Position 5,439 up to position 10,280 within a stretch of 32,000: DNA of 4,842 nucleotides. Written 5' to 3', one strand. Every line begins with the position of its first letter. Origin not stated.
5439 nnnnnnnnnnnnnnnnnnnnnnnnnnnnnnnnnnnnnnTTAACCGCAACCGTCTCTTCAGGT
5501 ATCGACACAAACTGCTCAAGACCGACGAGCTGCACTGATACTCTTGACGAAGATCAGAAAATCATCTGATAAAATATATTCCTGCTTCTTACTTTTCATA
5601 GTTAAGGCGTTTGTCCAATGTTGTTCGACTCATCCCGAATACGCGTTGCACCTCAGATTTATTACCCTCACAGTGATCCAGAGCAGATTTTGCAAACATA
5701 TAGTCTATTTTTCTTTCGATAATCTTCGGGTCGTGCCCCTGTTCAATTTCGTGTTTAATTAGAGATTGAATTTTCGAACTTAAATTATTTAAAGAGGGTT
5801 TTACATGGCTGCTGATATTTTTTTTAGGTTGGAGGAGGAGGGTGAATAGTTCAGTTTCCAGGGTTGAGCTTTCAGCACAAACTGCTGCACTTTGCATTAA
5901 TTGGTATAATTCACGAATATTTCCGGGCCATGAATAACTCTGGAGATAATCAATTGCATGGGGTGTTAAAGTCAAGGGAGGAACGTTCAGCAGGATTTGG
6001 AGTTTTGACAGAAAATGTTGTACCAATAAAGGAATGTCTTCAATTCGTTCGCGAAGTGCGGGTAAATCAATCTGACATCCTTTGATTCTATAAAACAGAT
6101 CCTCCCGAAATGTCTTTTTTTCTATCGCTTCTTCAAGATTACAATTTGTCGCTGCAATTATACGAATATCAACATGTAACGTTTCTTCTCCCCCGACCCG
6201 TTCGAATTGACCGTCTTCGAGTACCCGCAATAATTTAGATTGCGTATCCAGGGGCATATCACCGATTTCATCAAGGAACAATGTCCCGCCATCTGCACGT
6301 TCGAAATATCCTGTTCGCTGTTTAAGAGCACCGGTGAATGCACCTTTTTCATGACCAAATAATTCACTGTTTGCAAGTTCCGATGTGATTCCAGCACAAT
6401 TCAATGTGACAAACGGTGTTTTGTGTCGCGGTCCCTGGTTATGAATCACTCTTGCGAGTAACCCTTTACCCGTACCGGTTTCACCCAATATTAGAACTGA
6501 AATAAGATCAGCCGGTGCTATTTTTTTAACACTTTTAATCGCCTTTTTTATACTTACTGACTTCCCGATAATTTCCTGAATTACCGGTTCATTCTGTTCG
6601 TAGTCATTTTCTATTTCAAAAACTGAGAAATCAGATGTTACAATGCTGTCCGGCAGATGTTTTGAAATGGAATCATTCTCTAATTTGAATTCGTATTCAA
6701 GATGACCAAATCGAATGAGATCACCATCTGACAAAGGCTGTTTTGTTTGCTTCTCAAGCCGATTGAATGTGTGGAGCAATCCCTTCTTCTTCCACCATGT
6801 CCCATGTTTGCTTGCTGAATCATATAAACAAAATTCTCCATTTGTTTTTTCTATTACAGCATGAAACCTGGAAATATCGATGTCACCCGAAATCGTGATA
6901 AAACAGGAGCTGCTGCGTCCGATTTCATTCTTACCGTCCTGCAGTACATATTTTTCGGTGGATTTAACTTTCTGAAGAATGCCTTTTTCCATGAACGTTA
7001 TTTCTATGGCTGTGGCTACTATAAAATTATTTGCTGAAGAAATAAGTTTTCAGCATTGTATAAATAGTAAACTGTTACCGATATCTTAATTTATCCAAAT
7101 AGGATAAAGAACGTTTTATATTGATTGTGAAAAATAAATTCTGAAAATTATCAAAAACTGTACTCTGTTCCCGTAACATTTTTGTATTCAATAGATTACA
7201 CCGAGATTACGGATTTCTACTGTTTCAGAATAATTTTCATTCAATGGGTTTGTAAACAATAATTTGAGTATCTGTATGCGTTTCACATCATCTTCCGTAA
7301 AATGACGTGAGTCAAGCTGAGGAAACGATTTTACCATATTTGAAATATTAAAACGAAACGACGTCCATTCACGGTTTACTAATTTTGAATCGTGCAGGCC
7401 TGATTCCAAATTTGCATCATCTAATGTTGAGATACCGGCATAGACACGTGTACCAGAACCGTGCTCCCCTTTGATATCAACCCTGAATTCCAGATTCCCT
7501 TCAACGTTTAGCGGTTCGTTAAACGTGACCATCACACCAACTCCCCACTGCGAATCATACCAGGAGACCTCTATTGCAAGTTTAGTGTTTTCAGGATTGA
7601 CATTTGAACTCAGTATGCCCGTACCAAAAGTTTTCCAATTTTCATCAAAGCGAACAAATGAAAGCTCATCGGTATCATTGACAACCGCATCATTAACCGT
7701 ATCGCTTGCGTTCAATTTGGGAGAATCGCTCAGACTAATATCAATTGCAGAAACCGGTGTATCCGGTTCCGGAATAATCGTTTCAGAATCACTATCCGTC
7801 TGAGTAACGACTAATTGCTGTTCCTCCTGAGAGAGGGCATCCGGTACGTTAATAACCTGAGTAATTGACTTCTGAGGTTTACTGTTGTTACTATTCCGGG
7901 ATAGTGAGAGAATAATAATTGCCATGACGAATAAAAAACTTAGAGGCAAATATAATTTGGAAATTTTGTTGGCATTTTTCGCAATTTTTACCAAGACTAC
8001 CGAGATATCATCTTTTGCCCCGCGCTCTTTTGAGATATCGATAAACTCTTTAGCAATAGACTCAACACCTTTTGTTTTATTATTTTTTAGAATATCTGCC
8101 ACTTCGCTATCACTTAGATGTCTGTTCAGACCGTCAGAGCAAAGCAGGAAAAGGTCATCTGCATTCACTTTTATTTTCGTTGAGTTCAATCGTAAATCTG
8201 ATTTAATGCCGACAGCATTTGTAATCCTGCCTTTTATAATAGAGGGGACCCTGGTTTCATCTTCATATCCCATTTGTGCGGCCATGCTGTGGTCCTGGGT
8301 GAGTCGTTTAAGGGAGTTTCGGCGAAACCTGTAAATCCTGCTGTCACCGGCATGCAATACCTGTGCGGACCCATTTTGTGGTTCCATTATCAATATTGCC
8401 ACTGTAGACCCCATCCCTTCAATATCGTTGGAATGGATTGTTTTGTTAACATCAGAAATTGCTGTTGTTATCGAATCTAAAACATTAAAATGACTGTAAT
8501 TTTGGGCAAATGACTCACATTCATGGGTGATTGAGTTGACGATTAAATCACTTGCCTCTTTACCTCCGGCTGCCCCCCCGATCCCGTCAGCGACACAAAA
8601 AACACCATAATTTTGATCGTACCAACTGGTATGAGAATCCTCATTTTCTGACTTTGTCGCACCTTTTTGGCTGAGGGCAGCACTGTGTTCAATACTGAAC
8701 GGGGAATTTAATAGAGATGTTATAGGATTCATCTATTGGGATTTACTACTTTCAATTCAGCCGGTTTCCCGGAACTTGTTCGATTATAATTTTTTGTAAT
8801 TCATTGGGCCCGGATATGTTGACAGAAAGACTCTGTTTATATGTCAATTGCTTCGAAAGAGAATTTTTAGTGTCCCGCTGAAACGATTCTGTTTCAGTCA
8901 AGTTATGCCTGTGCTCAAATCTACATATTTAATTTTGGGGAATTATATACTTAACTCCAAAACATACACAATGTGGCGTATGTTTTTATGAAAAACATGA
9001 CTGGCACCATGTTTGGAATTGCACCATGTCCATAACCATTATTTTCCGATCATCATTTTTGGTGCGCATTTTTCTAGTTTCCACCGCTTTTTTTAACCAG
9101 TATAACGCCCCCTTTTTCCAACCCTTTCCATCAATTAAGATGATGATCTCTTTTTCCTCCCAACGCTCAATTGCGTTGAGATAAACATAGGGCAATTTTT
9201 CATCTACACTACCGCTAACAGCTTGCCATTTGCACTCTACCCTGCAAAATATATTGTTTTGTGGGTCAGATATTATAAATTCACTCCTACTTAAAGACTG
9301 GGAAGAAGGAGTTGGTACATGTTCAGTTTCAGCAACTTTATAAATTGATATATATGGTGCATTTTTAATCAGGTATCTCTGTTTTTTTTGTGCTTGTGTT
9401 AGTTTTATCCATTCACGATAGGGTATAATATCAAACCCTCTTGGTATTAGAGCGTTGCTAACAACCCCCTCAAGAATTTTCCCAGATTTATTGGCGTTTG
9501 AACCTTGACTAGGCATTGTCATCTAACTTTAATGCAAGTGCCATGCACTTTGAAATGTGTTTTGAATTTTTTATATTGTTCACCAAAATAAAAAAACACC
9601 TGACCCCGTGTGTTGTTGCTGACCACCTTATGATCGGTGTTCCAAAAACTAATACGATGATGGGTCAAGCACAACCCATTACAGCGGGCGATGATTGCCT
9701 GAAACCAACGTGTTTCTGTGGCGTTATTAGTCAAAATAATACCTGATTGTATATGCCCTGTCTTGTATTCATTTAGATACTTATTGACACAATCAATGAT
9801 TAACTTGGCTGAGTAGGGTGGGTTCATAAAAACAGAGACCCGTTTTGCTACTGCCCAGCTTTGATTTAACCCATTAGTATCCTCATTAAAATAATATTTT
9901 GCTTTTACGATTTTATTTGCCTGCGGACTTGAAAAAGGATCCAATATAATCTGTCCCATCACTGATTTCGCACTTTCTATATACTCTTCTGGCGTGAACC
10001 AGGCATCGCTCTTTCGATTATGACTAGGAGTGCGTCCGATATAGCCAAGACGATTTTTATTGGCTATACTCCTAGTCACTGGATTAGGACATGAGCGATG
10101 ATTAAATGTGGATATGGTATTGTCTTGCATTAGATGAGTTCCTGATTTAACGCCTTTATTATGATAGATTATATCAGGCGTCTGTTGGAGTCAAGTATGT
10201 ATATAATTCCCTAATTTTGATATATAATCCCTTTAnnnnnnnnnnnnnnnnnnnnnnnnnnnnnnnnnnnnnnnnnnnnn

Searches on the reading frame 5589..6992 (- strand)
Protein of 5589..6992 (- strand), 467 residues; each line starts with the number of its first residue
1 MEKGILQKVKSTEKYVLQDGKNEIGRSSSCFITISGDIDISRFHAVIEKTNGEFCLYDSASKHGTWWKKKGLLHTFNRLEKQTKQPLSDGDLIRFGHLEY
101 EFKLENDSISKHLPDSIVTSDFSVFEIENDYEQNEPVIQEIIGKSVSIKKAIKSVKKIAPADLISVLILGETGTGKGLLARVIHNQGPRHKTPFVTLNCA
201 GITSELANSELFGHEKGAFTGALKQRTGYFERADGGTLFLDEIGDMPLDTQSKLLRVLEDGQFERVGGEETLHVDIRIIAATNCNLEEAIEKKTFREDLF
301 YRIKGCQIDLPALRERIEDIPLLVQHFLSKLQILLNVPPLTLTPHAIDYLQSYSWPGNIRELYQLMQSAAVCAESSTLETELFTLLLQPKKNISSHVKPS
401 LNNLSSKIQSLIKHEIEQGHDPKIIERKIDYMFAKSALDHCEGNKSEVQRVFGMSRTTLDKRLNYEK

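Call 8: search_protein_families(library=pfam, proteins=[window:5589-6992:-], max_evalue=0.001)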
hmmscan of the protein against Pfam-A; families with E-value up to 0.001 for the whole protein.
window:5589-6992:- (467 aa): 11 families
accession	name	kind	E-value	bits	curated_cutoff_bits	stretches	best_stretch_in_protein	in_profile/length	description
PF00158.32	Sigma54_activat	-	4e-69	232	20.2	1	141-308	1-167/168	Sigma-54 interaction domain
PF25601.1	AAA_lid_14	-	1.5e-20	73.2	27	1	314-392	1-79/87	AAA+ ATPase lid domain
PF14532.12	Sigma54_activ_2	-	8.1e-17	62.2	25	1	142-313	1-138/138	Sigma-54 interaction domain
PF00498.31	FHA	-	7.6e-14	52.3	20.7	1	24-96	3-67/67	FHA domain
PF07724.20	AAA_2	-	1.7e-08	35.1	27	1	163-295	3-136/166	AAA domain (Cdc48 subfamily)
PF00004.35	AAA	-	8.6e-07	29.9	21.2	1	166-293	1-117/131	ATPase family associated with various cellular activities (AAA)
PF07728.20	AAA_5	-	2.3e-06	28.1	22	1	166-283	2-122/139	AAA domain (dynein-related subfamily)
PF01078.27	Mg_chelatase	-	7.5e-06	25.9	20.3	0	221-284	93-158/207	Magnesium chelatase, subunit ChlI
PF00493.29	MCM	-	2.1e-05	24.2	23.3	1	155-297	44-186/224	MCM P-loop domain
PF02954.25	HTH_8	-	7.5e-05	22.8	22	1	437-464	13-40/42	Bacterial regulatory protein, Fis family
PF16697.10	Yop-YscD_cpl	-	0.00097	19.8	33.2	0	11-100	8-88/94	Inner membrane component of T3SS, cytoplasmic domain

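Call 62: search_protein_families(library=padloc, proteins=[window:5592-6992:-], max_evalue=0.001)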
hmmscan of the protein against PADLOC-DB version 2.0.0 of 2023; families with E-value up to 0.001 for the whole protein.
window:5592-6992:- (467 aa): 5 families
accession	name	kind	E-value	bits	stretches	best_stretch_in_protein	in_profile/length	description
PDLC01995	RtcR_PspF2--CARF_AAA_HTH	-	7.9e-105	349.7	1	119-464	147-476/481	-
PDLC01994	RtcR_PspF1--CARF_AAA_HTH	-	5.6e-62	208.3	1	116-463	135-465/468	-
PDLC01993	RtcR--CARF_AAA_HTH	-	1.3e-54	183.5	1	137-382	178-431/523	-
PDLC04606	PDC-M37B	-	4.1e-07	27.5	1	155-289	166-299/390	-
PDLC04605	PDC-M37B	-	0.00067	16.8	1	157-282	298-421/518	-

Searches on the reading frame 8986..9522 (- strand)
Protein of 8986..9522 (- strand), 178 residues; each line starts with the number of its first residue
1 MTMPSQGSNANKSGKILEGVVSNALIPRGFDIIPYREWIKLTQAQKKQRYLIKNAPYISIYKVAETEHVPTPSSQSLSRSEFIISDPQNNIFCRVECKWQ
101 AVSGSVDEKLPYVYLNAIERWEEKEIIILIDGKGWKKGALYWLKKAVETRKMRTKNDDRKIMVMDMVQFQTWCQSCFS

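Call 8: search_protein_families(library=pfam, proteins=[window:8986-9522:-], max_evalue=0.001)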
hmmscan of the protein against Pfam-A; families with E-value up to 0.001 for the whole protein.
window:8986-9522:- (178 aa): 2 families
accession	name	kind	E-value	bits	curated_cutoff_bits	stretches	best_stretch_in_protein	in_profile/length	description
PF20472.4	PDDEXK_11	-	1.1e-33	116.5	23.7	1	9-174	1-142/145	PD-(D/E)XK nuclease superfamily domain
PF04556.18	DpnII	-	0.00019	21.3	23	1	11-146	144-258/278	DpnII restriction endonuclease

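Call 62: search_protein_families(library=padloc, proteins=[window:8989-9522:-], max_evalue=0.001)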
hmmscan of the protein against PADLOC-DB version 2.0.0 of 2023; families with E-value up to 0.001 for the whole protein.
window:8989-9522:- (178 aa): 0 families

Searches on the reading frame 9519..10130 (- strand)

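Call 8: search_protein_families(library=pfam, proteins=[window:9519-10130:-], max_evalue=0.001)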
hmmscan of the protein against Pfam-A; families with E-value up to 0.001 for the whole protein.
window:9519-10130:- (203 aa): 1 family
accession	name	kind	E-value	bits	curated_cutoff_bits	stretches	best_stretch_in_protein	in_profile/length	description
PF05869.16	Dam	-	4.2e-18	66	28.1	1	38-184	6-146/169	DNA N-6-adenine-methyltransferase (Dam)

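Call 62: search_protein_families(library=padloc, proteins=[window:9522-10130:-], max_evalue=0.001)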
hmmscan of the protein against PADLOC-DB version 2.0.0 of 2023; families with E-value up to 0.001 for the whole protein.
window:9522-10130:- (203 aa): 1 family
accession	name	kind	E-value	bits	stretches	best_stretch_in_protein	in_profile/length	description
PDLC03263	MTase_II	-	0.00011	20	1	34-108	15-91/217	Type II methyltransferase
